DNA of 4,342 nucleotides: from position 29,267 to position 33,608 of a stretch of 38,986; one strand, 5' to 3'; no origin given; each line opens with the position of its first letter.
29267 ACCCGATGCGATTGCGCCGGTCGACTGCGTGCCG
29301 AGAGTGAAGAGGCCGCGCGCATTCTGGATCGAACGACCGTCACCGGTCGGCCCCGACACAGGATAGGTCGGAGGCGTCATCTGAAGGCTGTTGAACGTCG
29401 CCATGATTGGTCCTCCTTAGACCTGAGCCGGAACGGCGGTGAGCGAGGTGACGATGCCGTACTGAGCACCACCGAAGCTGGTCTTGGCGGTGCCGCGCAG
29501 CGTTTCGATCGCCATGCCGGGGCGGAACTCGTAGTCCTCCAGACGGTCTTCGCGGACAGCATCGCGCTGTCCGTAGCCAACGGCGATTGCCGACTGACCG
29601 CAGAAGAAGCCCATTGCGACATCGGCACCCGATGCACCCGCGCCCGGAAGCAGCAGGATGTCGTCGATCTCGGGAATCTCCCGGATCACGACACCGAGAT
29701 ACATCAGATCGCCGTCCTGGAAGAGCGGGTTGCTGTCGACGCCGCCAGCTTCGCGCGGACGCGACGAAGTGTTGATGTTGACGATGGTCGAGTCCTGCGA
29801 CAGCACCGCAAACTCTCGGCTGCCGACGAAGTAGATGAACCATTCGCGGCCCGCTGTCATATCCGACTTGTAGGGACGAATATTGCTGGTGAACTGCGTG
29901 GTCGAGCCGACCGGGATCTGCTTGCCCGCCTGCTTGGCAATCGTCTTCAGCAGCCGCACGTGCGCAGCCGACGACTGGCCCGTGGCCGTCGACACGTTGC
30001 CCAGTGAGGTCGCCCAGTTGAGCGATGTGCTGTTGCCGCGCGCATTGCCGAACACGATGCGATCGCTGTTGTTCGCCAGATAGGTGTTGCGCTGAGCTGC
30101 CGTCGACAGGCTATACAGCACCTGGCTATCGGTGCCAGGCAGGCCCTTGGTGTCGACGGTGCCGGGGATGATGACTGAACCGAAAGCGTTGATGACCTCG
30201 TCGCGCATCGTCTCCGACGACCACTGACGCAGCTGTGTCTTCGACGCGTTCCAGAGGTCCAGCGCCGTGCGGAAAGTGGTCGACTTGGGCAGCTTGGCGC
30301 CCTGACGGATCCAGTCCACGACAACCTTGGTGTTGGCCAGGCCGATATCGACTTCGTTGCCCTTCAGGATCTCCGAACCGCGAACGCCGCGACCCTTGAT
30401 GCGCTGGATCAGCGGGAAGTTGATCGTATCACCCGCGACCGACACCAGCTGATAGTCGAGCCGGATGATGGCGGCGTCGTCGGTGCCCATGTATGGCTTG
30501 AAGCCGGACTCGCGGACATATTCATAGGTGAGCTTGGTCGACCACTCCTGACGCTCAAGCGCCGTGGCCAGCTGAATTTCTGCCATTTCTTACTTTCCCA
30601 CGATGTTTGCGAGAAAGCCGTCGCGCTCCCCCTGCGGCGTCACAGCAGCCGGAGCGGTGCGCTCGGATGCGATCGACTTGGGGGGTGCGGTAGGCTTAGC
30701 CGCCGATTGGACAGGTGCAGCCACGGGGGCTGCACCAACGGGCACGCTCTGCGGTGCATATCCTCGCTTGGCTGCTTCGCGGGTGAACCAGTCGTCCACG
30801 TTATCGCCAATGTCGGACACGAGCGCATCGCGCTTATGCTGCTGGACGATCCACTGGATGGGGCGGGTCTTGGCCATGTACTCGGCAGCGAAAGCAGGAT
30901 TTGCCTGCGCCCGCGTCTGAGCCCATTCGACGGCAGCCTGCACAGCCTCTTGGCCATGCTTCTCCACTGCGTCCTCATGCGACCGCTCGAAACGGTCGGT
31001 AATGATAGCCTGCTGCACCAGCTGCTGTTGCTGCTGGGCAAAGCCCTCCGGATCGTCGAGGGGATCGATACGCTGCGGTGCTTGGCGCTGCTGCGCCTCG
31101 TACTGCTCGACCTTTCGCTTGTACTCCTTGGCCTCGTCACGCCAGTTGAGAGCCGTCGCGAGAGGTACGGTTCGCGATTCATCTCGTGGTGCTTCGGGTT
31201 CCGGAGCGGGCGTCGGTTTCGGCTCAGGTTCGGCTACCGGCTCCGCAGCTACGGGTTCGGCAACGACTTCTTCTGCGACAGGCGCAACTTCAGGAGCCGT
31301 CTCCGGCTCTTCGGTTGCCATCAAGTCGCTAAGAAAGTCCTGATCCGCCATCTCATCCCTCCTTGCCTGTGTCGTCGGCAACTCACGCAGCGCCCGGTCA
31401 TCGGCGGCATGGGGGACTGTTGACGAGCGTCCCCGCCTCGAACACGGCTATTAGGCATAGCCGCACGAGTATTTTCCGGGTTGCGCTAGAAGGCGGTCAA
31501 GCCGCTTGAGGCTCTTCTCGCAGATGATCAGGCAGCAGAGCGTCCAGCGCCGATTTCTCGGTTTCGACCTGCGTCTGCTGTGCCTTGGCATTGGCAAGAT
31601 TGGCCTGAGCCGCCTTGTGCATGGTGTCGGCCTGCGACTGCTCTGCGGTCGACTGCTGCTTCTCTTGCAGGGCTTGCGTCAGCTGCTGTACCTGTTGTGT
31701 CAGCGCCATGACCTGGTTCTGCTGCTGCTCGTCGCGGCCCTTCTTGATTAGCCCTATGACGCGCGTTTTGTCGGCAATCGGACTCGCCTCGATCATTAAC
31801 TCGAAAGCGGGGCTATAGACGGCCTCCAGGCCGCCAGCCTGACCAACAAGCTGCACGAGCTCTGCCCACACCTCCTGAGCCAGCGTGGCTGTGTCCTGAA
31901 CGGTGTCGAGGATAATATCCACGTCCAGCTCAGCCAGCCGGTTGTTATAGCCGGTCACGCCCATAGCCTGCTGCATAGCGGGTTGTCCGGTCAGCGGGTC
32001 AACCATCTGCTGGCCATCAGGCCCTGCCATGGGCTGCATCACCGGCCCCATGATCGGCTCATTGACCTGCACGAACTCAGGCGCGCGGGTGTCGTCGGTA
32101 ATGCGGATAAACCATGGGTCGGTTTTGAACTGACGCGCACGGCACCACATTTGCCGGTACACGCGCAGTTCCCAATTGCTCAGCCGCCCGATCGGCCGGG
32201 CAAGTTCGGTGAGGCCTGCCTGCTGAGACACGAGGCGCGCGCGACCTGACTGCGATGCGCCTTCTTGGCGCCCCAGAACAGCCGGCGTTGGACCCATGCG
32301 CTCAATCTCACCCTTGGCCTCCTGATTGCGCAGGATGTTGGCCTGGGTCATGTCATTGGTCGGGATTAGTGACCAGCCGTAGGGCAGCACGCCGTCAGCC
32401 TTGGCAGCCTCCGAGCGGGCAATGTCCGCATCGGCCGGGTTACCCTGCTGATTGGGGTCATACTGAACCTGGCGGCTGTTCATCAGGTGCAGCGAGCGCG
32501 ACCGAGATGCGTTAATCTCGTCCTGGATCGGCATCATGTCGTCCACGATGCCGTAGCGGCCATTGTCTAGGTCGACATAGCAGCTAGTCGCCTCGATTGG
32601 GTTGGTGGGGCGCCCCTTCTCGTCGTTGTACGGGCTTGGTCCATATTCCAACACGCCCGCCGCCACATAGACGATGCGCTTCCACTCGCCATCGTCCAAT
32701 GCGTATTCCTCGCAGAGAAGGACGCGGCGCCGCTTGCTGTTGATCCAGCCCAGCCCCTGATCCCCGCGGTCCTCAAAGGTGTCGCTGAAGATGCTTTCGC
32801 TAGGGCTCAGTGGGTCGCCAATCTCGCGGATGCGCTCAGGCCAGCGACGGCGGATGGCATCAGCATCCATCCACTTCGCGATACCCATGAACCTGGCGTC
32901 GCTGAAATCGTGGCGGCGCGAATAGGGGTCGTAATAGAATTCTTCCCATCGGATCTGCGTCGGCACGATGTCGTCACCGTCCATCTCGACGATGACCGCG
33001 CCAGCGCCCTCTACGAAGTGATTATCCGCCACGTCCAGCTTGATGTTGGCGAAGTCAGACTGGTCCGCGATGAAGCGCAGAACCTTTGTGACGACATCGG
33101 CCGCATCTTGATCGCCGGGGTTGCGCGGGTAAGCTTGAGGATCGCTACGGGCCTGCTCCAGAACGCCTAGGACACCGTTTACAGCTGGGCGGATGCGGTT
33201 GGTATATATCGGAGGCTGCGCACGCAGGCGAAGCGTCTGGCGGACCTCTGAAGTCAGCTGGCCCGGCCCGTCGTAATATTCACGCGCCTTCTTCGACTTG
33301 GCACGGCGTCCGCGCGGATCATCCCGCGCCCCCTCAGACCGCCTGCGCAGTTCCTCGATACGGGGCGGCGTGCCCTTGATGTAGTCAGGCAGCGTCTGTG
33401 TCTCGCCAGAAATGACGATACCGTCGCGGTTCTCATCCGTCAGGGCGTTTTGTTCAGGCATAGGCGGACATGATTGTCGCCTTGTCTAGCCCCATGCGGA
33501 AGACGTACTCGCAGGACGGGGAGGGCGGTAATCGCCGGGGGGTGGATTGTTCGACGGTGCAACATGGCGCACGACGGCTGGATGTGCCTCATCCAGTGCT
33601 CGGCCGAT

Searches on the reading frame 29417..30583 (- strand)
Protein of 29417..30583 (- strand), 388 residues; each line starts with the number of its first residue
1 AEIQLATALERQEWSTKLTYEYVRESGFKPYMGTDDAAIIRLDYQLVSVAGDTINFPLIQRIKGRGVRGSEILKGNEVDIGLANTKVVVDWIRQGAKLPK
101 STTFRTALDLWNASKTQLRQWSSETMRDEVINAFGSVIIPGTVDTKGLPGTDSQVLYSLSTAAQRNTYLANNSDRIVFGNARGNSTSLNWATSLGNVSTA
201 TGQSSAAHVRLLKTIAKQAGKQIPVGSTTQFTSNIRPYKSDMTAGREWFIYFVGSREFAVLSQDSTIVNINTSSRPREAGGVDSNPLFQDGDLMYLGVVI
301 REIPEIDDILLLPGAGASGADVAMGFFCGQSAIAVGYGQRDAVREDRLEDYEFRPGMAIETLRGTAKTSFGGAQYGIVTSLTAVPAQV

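Call 17: search_protein_families(library=pfam, proteins=[window:29417-30583:-], max_evalue=0.01)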
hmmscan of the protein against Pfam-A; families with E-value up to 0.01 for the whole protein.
window:29417-30583:- (388 aa): 1 family
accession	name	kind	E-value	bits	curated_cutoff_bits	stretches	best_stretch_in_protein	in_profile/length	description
PF13252.12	Phage_capsid_3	-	5.2e-33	114.9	23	1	8-371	7-353/376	Phage capsid protein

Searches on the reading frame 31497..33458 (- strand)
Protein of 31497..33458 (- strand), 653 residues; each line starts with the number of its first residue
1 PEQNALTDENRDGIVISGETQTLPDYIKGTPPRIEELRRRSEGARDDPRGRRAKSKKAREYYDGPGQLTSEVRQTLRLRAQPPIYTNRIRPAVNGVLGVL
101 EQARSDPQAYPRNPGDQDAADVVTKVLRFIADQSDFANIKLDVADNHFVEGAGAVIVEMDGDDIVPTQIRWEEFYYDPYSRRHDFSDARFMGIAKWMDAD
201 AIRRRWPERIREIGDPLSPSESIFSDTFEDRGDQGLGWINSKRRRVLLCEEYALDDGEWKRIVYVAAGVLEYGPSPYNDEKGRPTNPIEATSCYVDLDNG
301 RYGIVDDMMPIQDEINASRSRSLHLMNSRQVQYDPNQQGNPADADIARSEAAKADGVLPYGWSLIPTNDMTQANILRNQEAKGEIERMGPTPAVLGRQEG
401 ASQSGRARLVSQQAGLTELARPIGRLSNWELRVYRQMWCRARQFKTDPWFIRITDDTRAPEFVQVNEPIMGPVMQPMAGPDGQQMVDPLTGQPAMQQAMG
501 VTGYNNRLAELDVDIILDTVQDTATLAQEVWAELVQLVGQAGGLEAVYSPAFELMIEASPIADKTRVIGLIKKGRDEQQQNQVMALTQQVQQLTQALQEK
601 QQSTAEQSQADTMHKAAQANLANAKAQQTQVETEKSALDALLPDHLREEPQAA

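Call 17: search_protein_families(library=pfam, proteins=[window:31497-33458:-], max_evalue=0.01)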
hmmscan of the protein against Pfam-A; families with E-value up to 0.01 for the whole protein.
window:31497-33458:- (653 aa): 1 family
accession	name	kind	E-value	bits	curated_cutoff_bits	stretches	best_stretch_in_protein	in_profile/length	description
PF16510.12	P22_portal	-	8.2e-88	295.8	26.1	1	44-628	7-591/594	Phage P22-like portal protein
